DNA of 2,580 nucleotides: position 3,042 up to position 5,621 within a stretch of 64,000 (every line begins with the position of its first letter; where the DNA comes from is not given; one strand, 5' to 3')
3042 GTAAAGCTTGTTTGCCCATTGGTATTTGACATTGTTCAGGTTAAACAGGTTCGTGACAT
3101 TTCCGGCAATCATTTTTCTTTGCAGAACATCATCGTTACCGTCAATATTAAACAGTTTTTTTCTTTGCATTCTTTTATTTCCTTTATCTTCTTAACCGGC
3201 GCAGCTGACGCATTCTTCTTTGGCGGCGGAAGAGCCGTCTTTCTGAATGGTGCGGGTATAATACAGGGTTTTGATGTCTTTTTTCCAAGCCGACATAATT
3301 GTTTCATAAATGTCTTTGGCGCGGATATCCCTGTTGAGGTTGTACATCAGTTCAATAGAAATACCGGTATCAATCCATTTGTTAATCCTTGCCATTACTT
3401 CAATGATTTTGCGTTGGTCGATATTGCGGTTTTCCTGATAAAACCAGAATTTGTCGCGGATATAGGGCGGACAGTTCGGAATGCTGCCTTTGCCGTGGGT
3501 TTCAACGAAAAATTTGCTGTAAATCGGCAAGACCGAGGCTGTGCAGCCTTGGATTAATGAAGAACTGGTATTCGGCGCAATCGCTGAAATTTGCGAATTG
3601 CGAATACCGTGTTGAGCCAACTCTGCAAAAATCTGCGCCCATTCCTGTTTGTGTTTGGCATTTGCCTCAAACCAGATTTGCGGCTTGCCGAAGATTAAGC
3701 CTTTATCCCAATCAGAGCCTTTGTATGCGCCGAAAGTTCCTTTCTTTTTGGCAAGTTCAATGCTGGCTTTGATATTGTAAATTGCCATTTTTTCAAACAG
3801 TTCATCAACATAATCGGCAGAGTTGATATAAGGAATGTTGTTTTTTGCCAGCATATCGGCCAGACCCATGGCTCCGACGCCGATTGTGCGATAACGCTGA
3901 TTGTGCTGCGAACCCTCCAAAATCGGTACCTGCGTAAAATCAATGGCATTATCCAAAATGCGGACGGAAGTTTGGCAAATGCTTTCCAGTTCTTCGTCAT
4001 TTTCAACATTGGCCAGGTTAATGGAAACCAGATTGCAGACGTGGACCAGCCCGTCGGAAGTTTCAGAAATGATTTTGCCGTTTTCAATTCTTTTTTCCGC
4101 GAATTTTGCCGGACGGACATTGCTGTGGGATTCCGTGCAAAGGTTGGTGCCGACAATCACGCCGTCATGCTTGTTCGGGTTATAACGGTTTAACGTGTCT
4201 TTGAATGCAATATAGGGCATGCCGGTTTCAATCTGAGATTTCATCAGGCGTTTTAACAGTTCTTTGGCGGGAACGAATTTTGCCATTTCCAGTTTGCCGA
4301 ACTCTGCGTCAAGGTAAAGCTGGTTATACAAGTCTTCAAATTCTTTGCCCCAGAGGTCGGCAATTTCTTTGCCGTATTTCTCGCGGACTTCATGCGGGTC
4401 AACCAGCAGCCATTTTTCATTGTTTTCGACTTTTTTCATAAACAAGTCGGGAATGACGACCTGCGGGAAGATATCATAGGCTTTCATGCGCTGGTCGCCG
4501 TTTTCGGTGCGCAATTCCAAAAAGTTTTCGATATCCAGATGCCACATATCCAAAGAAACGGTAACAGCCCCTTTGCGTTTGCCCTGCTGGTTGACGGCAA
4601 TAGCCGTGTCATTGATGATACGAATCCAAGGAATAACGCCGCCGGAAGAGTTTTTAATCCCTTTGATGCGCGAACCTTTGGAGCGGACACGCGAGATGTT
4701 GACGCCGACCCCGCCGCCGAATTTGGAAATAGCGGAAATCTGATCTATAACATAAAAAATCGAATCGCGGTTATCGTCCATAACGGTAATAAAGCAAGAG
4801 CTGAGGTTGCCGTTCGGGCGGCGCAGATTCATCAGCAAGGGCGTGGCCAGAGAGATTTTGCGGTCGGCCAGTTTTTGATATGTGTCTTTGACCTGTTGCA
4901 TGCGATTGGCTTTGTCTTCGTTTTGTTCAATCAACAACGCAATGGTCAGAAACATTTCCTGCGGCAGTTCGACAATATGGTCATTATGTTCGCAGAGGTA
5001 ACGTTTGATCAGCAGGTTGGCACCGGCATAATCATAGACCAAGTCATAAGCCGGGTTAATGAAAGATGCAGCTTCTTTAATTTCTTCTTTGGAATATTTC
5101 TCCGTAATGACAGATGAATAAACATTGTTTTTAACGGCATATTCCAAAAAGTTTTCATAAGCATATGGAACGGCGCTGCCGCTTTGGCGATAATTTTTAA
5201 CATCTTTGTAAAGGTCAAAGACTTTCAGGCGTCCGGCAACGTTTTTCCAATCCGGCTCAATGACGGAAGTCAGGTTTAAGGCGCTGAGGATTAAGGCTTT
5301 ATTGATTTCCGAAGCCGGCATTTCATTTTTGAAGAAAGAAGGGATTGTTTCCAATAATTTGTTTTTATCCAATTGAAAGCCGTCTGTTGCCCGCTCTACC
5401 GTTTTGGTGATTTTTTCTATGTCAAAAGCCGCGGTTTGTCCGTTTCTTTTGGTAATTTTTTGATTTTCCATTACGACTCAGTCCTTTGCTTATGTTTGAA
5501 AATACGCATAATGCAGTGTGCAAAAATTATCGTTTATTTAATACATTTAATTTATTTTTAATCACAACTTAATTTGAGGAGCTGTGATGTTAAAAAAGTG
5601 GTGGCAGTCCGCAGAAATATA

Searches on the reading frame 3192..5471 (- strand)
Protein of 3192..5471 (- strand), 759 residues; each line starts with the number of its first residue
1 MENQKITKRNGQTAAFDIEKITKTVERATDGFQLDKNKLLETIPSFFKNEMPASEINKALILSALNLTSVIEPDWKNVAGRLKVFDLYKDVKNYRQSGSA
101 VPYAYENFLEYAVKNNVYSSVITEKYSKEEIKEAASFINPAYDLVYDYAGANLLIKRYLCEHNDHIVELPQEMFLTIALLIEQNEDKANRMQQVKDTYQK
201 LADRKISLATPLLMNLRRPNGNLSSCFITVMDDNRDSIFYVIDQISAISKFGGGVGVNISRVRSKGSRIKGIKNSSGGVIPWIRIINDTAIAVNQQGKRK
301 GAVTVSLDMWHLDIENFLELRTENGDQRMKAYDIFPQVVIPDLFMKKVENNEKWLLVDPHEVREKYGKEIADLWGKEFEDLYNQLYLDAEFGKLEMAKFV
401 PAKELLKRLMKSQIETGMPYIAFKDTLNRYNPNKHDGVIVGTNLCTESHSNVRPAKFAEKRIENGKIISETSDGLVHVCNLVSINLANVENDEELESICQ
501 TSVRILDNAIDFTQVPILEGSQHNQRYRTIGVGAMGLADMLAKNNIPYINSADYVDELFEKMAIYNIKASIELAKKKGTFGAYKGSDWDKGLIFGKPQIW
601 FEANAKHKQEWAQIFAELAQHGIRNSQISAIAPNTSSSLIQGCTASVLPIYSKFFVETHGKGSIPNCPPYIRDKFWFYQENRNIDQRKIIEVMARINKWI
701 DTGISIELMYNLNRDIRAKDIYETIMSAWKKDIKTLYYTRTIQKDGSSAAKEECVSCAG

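Call 55: search_protein_families(library=pfam, proteins=[window:3192-5471:-], max_evalue=0.00001)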
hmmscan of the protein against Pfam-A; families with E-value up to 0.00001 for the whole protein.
window:3192-5471:- (759 aa): 3 families
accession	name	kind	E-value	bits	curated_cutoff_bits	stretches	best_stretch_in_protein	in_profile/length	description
PF02867.20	Ribonuc_red_lgC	-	3.7e-141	471.8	23.9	1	224-739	1-523/523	Ribonucleotide reductase, barrel domain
PF00317.26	Ribonuc_red_lgN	-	2.1e-17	63.4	28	1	146-221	3-77/77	Ribonucleotide reductase, all-alpha domain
PF03477.21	ATP-cone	-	5.5e-07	30.5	25.8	1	5-89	2-87/88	ATP cone domain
